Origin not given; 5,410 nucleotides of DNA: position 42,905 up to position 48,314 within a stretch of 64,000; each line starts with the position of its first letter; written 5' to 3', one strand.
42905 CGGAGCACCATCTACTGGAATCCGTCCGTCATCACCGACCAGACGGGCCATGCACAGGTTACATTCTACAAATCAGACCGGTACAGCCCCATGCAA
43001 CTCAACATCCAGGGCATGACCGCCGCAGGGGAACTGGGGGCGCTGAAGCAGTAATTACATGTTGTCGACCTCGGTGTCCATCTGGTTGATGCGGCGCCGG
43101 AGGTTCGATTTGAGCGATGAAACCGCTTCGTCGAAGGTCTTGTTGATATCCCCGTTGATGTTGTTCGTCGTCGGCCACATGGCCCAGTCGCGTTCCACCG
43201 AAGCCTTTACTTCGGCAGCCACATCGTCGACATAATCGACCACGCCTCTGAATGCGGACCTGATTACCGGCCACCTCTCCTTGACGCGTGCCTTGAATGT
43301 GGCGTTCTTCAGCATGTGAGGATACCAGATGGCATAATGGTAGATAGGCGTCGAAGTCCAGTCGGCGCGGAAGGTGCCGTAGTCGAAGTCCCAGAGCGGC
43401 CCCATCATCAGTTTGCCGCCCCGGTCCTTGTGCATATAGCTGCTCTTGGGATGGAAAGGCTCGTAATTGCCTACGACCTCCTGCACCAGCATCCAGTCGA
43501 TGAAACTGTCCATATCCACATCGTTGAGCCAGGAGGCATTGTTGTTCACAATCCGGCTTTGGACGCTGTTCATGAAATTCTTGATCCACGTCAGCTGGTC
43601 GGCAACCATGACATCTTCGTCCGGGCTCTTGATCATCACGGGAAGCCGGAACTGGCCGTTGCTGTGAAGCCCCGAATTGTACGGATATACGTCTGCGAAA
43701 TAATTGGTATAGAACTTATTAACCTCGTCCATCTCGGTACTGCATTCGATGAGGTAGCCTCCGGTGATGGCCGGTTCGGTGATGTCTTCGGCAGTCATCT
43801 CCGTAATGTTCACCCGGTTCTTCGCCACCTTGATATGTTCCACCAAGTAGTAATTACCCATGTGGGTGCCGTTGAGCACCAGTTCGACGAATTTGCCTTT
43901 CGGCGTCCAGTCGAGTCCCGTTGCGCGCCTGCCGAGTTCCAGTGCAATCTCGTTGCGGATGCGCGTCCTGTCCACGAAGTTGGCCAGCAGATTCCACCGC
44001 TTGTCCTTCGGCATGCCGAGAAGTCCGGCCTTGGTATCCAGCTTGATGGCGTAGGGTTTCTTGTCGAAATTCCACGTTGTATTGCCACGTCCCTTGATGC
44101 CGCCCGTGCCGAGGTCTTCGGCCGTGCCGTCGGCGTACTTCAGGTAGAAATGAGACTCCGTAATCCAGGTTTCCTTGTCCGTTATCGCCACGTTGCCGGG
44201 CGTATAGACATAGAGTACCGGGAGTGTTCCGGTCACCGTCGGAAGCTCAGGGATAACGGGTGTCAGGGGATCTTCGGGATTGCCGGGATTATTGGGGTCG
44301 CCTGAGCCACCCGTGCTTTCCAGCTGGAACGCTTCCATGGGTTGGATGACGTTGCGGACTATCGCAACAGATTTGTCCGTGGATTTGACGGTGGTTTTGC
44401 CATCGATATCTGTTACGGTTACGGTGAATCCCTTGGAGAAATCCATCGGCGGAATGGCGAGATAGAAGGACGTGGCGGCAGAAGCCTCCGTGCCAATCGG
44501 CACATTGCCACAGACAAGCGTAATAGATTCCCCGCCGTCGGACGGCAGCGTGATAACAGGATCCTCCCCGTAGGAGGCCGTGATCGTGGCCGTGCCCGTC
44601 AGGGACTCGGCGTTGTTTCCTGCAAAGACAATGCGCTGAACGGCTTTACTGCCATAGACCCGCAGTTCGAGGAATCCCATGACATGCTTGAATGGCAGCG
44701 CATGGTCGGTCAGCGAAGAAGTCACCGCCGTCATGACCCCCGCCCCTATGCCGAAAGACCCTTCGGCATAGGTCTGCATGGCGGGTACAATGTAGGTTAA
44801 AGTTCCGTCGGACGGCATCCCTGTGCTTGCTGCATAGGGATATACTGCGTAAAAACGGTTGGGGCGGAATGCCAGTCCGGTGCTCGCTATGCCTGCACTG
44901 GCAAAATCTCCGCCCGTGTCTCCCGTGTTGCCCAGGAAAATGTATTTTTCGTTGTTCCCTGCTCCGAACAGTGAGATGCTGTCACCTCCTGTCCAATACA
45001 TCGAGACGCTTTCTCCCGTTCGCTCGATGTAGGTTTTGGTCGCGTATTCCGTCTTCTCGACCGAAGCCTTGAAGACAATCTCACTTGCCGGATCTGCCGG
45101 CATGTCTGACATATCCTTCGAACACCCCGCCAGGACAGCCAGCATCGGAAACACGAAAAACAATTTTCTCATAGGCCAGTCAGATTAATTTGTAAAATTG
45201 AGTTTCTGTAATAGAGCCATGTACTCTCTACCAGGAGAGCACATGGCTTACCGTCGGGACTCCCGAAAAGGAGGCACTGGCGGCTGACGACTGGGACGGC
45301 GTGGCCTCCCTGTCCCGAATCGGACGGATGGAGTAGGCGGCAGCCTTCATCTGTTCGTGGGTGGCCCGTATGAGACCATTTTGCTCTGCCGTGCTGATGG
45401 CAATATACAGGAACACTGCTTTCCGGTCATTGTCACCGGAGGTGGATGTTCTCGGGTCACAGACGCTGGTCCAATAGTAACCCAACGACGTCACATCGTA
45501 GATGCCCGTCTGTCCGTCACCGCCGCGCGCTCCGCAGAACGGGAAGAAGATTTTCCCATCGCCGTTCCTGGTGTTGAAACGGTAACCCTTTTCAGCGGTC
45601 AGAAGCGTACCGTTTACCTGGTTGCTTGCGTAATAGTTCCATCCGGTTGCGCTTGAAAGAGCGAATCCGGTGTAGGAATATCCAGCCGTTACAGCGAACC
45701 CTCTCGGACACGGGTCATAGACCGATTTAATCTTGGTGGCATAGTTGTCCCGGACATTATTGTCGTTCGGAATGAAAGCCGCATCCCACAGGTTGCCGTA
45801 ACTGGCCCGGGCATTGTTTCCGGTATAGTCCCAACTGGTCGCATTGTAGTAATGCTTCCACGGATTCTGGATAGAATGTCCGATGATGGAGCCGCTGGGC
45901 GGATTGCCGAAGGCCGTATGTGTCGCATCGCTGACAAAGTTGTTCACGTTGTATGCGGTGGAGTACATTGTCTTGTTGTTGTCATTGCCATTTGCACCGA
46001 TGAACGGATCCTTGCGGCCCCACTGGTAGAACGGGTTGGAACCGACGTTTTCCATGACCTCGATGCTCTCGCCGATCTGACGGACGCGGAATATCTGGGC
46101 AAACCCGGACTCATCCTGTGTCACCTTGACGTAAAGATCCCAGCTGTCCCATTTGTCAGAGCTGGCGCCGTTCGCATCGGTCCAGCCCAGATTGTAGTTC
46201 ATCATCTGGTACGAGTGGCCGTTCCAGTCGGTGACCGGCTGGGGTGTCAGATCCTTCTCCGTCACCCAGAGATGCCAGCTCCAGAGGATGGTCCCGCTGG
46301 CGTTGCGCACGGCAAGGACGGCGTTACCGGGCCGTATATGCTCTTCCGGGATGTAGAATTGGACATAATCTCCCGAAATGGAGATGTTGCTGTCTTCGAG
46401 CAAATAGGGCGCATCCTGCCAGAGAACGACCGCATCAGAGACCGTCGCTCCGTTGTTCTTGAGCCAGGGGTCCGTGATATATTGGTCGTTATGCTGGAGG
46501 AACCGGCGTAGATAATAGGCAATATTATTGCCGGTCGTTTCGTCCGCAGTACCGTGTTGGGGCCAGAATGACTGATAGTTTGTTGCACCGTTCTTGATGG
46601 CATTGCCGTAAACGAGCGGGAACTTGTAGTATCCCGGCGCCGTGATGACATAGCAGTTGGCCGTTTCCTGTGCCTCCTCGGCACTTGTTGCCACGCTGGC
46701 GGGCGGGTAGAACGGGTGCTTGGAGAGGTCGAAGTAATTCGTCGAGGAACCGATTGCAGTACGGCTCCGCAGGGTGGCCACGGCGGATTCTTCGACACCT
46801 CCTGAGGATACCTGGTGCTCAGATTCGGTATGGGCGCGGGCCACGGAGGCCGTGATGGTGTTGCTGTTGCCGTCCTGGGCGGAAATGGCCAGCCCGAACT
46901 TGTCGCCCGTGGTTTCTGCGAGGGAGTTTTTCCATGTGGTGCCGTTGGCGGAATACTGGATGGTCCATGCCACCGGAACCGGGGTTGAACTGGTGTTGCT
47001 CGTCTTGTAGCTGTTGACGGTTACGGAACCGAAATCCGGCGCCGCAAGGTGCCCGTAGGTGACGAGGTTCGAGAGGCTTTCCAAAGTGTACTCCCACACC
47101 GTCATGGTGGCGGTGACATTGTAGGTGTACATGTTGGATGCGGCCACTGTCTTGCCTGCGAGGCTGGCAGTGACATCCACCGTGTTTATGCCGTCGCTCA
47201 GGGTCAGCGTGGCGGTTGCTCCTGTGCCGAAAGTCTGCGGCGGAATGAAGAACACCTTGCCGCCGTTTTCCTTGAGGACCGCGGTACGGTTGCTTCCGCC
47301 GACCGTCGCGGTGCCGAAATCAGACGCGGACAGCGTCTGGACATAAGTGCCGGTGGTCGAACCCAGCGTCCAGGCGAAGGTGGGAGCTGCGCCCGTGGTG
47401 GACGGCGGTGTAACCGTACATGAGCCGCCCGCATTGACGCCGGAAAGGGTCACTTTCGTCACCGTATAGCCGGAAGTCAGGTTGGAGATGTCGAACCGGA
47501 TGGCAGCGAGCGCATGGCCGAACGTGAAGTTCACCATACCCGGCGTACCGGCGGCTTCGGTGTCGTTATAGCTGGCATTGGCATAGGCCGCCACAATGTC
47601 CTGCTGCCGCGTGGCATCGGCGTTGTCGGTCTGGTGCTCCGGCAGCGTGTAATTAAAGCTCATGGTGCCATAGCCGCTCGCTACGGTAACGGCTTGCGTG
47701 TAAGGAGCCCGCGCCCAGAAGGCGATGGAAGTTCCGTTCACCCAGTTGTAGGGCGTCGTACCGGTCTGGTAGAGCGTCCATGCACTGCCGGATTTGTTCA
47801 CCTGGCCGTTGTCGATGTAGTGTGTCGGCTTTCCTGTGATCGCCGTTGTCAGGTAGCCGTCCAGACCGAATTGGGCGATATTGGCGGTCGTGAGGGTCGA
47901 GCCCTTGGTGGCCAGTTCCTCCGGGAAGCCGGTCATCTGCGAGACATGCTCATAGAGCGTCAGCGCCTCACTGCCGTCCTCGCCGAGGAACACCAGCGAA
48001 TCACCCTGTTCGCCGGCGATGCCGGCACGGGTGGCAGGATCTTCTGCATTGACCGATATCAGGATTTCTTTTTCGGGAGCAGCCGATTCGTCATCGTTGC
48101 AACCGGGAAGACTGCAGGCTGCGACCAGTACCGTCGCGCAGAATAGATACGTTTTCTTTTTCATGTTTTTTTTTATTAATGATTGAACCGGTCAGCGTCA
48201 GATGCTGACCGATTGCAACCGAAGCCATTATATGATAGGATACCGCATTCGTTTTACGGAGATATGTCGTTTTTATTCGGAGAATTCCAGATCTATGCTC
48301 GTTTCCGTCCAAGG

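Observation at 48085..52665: Recombinase flanked by inverted pilin paralogs: possible shufflon-like switch between alternative pilus/adhesin gene sets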

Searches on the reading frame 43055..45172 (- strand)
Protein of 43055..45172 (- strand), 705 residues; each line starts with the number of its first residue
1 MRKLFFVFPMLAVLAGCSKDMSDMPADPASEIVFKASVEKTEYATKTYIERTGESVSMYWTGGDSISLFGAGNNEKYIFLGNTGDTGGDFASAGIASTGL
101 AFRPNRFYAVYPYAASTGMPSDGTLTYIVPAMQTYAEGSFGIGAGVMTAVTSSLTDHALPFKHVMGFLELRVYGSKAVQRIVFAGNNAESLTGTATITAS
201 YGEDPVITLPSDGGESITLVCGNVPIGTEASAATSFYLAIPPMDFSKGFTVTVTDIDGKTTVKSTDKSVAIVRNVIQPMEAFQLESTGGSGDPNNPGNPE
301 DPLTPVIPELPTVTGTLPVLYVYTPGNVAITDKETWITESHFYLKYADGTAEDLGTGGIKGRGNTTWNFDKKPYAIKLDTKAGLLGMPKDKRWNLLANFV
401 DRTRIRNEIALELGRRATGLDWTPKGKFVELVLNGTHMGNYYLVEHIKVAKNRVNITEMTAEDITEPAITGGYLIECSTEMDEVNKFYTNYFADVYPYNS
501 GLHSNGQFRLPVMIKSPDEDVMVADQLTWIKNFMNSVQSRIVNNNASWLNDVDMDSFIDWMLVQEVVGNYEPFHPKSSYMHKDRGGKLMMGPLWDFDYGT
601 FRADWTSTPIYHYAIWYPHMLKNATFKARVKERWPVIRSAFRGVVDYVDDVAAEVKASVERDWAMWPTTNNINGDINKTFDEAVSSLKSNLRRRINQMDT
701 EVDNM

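Call 6: search_protein_families(library=pfam, proteins=[window:43055-45172:-], max_evalue=0.01)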
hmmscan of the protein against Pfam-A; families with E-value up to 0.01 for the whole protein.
window:43055-45172:- (705 aa): 3 families
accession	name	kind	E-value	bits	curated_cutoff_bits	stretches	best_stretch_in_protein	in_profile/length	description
PF08757.17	CotH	-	6.4e-38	131.5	23.8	1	359-694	1-318/322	CotH kinase protein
PF13149.12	Mfa_like_1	-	8.7e-06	26.4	27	1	60-263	8-212/246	Fimbrillin-like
PF08139.17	LPAM_1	-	0.0084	16.9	20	0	1-18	1-18/18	Prokaryotic membrane lipoprotein lipid attachment site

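Call 54: search_protein_families(library=ncbifam, proteins=[window:43055-45172:-], max_evalue=0.01)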
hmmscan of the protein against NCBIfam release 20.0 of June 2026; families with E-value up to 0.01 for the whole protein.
window:43055-45172:- (705 aa): 0 families

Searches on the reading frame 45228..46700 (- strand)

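Call 69: search_protein_families(library=pfam, proteins=[window:45228-46700:-], max_evalue=5)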
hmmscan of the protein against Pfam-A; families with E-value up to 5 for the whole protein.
window:45228-46700:- (490 aa): 1 family
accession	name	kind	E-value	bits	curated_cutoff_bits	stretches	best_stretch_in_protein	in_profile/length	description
PF23899.1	SU10_portal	-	0.18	10.6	30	1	175-226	265-316/593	Phage SU10 portal protein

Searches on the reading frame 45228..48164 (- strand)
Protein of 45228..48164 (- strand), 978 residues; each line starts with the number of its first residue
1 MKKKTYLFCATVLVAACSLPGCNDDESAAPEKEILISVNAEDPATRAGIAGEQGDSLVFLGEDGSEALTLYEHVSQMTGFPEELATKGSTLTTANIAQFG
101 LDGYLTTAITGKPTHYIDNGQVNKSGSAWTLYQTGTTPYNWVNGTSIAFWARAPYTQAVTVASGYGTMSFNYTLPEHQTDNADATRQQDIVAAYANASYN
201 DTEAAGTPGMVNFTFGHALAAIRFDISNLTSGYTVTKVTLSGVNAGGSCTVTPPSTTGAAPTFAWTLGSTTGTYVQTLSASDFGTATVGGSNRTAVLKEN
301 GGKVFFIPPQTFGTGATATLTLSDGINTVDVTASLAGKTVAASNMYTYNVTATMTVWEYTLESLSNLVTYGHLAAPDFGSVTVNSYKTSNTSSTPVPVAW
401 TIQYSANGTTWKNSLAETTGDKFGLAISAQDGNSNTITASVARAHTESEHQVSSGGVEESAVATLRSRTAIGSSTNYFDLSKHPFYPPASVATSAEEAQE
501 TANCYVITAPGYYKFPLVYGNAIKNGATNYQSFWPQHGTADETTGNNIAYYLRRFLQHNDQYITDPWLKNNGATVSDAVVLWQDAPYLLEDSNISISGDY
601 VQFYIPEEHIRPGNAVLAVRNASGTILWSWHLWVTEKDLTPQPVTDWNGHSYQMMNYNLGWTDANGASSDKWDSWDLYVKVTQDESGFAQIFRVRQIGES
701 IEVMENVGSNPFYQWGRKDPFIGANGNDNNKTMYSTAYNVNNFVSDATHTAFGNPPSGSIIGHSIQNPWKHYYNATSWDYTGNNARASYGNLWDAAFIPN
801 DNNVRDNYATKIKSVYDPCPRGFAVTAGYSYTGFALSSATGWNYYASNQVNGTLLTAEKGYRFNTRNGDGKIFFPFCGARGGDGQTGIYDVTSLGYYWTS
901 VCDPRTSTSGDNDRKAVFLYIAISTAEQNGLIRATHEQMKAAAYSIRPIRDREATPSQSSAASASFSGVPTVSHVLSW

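Call 6: search_protein_families(library=pfam, proteins=[window:45228-48164:-], max_evalue=0.01)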
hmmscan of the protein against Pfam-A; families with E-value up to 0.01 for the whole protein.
window:45228-48164:- (978 aa): 0 families

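Call 54: search_protein_families(library=ncbifam, proteins=[window:45228-48164:-], max_evalue=0.01)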
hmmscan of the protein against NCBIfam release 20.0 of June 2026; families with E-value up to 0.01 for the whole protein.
window:45228-48164:- (978 aa): 0 families
